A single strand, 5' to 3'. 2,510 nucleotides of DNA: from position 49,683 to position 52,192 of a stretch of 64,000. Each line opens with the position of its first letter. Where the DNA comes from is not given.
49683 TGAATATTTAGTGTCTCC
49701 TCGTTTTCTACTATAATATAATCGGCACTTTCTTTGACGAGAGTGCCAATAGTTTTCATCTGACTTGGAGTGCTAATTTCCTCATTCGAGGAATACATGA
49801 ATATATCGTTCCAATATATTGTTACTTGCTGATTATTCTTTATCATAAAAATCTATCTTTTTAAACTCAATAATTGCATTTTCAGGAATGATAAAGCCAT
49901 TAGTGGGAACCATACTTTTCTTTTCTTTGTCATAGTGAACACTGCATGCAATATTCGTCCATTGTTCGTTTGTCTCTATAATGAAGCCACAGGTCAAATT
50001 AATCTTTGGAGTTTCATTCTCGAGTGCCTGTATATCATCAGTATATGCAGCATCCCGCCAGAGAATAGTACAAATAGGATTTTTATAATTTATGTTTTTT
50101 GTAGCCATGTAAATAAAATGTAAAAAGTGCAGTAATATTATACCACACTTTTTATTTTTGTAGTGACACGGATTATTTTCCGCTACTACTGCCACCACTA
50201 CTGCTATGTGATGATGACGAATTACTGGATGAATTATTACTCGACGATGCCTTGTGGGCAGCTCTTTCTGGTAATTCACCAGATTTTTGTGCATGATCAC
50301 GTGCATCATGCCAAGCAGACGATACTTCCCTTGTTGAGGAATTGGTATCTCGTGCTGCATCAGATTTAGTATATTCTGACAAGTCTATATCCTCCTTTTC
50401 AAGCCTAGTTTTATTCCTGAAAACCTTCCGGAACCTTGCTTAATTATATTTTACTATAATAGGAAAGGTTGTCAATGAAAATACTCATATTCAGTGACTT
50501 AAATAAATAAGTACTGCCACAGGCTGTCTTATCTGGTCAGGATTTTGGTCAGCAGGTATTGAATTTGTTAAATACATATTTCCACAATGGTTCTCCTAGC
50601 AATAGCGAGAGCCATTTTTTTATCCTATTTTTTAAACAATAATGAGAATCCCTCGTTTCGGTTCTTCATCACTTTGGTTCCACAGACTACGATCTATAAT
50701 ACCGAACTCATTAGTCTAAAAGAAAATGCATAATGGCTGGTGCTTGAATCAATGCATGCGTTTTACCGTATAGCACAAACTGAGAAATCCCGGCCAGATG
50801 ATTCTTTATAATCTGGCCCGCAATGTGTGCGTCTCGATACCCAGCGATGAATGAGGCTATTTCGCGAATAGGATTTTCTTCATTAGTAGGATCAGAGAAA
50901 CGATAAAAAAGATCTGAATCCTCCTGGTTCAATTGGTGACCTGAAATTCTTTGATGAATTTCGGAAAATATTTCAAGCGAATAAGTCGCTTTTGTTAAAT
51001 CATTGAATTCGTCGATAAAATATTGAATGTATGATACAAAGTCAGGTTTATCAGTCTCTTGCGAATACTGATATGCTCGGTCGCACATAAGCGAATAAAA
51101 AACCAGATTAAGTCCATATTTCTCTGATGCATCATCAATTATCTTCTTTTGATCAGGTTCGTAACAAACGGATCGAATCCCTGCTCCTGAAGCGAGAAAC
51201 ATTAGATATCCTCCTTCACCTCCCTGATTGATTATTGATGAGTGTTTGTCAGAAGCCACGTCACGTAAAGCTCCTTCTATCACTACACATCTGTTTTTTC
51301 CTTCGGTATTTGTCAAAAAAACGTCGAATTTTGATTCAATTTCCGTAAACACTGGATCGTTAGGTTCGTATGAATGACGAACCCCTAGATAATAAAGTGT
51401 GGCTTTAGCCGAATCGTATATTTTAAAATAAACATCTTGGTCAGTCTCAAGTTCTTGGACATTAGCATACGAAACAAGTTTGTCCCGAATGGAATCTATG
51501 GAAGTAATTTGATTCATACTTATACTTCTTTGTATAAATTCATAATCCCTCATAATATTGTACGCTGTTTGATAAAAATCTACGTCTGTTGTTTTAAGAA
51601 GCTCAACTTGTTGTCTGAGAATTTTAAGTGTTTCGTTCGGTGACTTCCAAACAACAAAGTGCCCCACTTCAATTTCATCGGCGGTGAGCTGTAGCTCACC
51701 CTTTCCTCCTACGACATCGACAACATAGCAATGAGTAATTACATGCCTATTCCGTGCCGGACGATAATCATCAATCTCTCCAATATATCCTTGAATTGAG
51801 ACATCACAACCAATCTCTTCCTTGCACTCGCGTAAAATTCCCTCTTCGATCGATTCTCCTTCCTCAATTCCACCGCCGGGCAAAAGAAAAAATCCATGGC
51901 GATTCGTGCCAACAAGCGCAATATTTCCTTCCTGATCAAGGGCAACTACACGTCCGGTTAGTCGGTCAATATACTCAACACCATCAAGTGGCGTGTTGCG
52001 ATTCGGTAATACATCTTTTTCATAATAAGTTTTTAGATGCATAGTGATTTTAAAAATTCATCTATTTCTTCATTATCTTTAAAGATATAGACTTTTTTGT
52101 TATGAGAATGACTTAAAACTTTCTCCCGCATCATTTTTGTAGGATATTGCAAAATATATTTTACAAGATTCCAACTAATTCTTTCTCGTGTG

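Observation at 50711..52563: NUDIX-domain fusion protein translationally coupled to a P-loop kinase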

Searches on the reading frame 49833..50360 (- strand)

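Call 3: search_protein_families(library=pfam, proteins=[window:49833-50360:-], max_evalue=0.01)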
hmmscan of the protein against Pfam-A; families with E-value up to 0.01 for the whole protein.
window:49833-50360:- (175 aa): 0 families

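Call 4: search_protein_families(library=ncbifam, proteins=[window:49833-50360:-], max_evalue=0.01)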
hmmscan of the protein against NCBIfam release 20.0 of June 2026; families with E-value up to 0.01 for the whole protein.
window:49833-50360:- (175 aa): 0 families

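Call 5: search_protein_families(library=padloc, proteins=[window:49833-50360:-], max_evalue=0.1)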
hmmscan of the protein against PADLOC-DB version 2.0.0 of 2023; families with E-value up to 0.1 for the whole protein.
window:49833-50360:- (175 aa): 0 families

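Call 6: search_protein_families(library=phrogs, proteins=[window:49833-50360:-], max_evalue=0.1)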
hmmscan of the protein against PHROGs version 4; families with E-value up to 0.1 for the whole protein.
window:49833-50360:- (175 aa): 1 family
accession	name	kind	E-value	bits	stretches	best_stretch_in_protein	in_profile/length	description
phrog_25889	-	unknown function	0.006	17.5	1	94-169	14-92/94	-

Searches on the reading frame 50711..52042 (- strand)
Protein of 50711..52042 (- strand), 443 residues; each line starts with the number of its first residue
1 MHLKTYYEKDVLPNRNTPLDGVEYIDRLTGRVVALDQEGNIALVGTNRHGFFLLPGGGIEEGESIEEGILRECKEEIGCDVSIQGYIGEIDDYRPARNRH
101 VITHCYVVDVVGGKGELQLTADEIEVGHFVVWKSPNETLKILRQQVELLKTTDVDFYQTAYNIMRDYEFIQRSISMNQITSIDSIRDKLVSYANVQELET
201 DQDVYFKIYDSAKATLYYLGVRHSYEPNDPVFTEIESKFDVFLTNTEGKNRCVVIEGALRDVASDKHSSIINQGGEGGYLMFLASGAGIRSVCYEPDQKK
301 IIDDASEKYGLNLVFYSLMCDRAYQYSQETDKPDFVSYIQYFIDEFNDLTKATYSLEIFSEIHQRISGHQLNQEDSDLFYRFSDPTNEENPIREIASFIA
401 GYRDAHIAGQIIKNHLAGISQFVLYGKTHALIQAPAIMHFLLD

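Call 3: search_protein_families(library=pfam, proteins=[window:50711-52042:-], max_evalue=0.01)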
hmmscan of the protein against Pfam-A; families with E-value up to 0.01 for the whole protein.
window:50711-52042:- (443 aa): 2 families
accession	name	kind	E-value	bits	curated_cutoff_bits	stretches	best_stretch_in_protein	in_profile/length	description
PF00293.34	NUDIX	-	4e-13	50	21.1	1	32-138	8-118/134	NUDIX domain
PF22327.2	Nudt16-like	-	0.0014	19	27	1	50-110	33-95/161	U8 snoRNA-decapping enzyme-like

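Call 4: search_protein_families(library=ncbifam, proteins=[window:50711-52042:-], max_evalue=0.01)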
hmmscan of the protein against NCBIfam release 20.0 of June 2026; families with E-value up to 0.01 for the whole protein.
window:50711-52042:- (443 aa): 13 families
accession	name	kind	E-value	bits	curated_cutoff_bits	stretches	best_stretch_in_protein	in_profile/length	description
NF007834.0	PRK10546.1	equivalog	1.3e-06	28.3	156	1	46-140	26-111/135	pyrimidine (deoxy)nucleoside triphosphate diphosphatase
NF008044.0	PRK10776.1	equivalog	3.3e-06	27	148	1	50-111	31-90/130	8-oxo-dGTP diphosphatase MutT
NF003791.0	PRK05379.2-3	equivalog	3.4e-06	26.5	409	1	48-114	225-297/340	bifunctional nicotinamide-nucleotide adenylyltransferase/Nudix hydroxylase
NF001936.0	PRK00714.1-3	equivalog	5e-05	23.2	118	1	51-80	36-65/155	RNA pyrophosphohydrolase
TIGR02705.1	nudix_YtkD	equivalog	5.6e-05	22.7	154.4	1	52-110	47-103/156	RNA deprotection pyrophosphohydrolase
NF041652.1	Nud_hyd_Dein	equivalog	6e-05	23.3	200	1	30-131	16-123/152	Nudix hydrolase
NF006530.0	PRK08999.1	equivalog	7.2e-05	22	245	1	49-84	32-67/315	Nudix family hydrolase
TIGR00586.1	mutt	equivalog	0.00013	21.9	97.9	1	53-91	35-73/129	8-oxo-dGTP diphosphatase MutT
NF012016.0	PRK15472.1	equivalog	0.00035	20.3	95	1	50-83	31-64/141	nucleoside triphosphatase NudI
NF001299.0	PRK00241.1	equivalog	0.0018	17.8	158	1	48-88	157-197/263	NAD(+) diphosphatase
NF001938.0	PRK00714.1-5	equivalog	0.0019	17.6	116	1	52-81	47-76/172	RNA pyrophosphohydrolase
NF001934.0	PRK00714.1-1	equivalog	0.007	15.8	241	0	51-79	32-60/176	RNA pyrophosphohydrolase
NF001937.0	PRK00714.1-4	equivalog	0.0075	15.9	139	0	33-87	14-68/161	RNA pyrophosphohydrolase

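Call 5: search_protein_families(library=padloc, proteins=[window:50711-52042:-], max_evalue=0.1)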
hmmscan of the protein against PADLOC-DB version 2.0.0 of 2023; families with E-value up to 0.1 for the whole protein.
window:50711-52042:- (443 aa): 1 family
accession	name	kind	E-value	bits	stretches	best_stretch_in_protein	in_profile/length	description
PDLC04899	PDC-S07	-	8e-10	36.5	1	50-118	33-99/135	-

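Call 6: search_protein_families(library=phrogs, proteins=[window:50711-52042:-], max_evalue=0.1)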
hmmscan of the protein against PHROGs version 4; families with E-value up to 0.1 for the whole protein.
window:50711-52042:- (443 aa): 8 families
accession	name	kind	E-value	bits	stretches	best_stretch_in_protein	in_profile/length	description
phrog_1198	-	other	8.5e-15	56.2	1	28-193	39-202/253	MutT/NUDIX hydrolase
phrog_19657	-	other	5e-09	37.4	1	49-107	58-119/176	nudix hydrolase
phrog_1185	-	other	1.8e-05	25.3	1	38-94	169-223/301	nudix hydrolase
phrog_10313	-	other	7.4e-05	23.6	1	26-102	11-92/159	nudix hydrolase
phrog_15528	-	head and packaging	0.00019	21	1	36-97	529-590/794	portal protein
phrog_25541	-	unknown function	0.0012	19.4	1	39-139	85-186/210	-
phrog_9999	-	other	0.0018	19.2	1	50-94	53-97/186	nudix hydrolase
phrog_6216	-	unknown function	0.079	12.6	0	35-82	9-56/545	-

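Call 7: find_homologous_proteins(query=window:50711-52042:-)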
Query window:50711-52042:- (443 aa): 4 proteins with E <= 0.001 among 4349 candidates.
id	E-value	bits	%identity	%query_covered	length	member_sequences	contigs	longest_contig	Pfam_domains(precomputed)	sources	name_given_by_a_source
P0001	2.1e-232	790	77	100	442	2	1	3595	PF00293.35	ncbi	-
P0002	1.4e-164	566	96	60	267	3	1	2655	-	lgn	-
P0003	1.4e-118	415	69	60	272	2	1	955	-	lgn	-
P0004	3.3e-14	71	31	35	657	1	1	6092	PF00293.35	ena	-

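Call 17: find_encoding_contigs(protein=P0001, flank=5000)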
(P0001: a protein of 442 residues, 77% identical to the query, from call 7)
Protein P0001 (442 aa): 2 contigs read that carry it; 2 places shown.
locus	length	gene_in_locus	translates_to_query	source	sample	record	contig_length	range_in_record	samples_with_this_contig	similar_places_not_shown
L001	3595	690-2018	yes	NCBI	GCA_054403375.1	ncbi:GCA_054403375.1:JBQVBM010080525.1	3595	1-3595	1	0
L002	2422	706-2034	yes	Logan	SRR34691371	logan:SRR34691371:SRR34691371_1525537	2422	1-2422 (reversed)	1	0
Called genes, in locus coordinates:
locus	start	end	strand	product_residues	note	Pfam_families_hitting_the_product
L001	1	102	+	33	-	?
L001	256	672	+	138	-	PF00293:NUDIX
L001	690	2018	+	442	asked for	PF00293:NUDIX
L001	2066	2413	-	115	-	-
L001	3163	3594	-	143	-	?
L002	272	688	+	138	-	PF00293:NUDIX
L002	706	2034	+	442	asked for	PF00293:NUDIX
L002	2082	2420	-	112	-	?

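Call 18: find_encoding_contigs(protein=P0002, flank=5000)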
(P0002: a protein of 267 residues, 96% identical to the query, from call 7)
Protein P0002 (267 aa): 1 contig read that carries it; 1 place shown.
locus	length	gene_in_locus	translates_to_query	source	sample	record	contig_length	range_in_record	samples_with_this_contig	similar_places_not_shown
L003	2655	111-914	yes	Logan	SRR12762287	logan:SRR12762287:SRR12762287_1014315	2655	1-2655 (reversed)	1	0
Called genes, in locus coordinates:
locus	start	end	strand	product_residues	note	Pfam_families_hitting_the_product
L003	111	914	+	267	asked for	-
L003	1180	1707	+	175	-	-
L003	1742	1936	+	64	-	-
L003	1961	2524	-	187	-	PF13302:Acetyltransf_3, PF13420:Acetyltransf_4, PF00583:Acetyltransf_1 (weak)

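Call 22: find_encoding_contigs(protein=P0003, flank=5000)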
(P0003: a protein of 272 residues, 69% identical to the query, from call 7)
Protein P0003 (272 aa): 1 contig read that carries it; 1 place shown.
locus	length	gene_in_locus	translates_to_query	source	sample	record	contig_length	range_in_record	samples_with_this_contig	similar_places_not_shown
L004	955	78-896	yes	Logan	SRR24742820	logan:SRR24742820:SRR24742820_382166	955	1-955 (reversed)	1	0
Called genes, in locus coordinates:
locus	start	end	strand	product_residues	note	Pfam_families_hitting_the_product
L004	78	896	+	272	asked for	-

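Call 23: find_encoding_contigs(protein=window:50711-52042:-, flank=10000)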
Protein window:50711-52042:- (443 aa): 1 contig read that carries it; 1 place shown.
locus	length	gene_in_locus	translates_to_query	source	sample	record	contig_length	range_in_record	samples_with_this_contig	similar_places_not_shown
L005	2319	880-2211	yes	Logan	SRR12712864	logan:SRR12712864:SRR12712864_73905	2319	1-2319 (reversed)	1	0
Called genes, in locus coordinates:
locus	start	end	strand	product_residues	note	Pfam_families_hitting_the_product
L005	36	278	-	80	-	-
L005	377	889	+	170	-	PF00931:NB-ARC (weak)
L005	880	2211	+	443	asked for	PF00293:NUDIX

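Call 61: search_protein_families(library=pfam, proteins=[L001:256-672:+, L001:2066-2428:-, L001:3163-3582:-], max_evalue=0.05)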
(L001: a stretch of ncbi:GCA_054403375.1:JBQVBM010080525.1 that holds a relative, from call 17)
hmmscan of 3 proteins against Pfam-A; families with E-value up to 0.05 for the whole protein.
L001:256-672:+ (138 aa): 1 family
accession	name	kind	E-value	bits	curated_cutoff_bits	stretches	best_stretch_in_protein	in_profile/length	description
PF00293.34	NUDIX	-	5.4e-12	46.3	21.1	1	14-124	13-120/134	NUDIX domain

L001:2066-2428:- (120 aa): 1 family
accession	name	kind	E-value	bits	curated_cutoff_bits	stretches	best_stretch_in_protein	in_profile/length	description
PF00429.24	TLV_coat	-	0.0024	17.1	22.5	1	13-105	77-166/560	ENV polyprotein (coat polyprotein)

L001:3163-3582:- (139 aa): 1 family
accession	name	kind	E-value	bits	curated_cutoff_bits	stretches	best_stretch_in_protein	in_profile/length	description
PF01048.26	PNP_UDP_1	-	8.3e-13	48.7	25.1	1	2-113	76-202/233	Phosphorylase superfamily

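Call 62: predict_structure(alignment_id=A5)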
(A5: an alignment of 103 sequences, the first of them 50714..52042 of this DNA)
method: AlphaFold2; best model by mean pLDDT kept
length: 443 residues; sequences in the alignment: 103
mean_pLDDT: 93.8   pTM: 0.78
mean pLDDT of the five models: 93.8, 93.7, 93.2, 92.8, 92.5
residues with pLDDT >= 90: 363; 70-90: 76; 50-70: 4; < 50: 0
segments of 3 or more residues with pLDDT < 50: none
pLDDT, mean of each block of 10 residues (from residue 1): 90 86 96 95 93 96 98 96 93 95 96 89 92 94 92 80 93 77 87 76 93 95 96 98 97 97 98 97 98 97 97 98 95 97 98 98 98 97 96 97 96 93 96 93 78
secondary structure, 60 per line:
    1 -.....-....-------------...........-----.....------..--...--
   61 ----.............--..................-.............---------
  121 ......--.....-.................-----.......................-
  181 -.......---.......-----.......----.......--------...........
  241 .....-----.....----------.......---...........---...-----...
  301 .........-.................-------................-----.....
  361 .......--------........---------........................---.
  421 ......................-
elements in order: E2-6 H8-11 E25-35 E41-45 E56-58 H65-77 E80-94 E99-111 H121-126 E129-133 H135-151 H157-179 H182-188 H192-198 E204-210 E215-221 H230-245 E251-255 H266-272 H276-286 E290-292 H298-309 H311-327 H335-350 H356-367 H376-383 H393-416 E420-426 H427-442
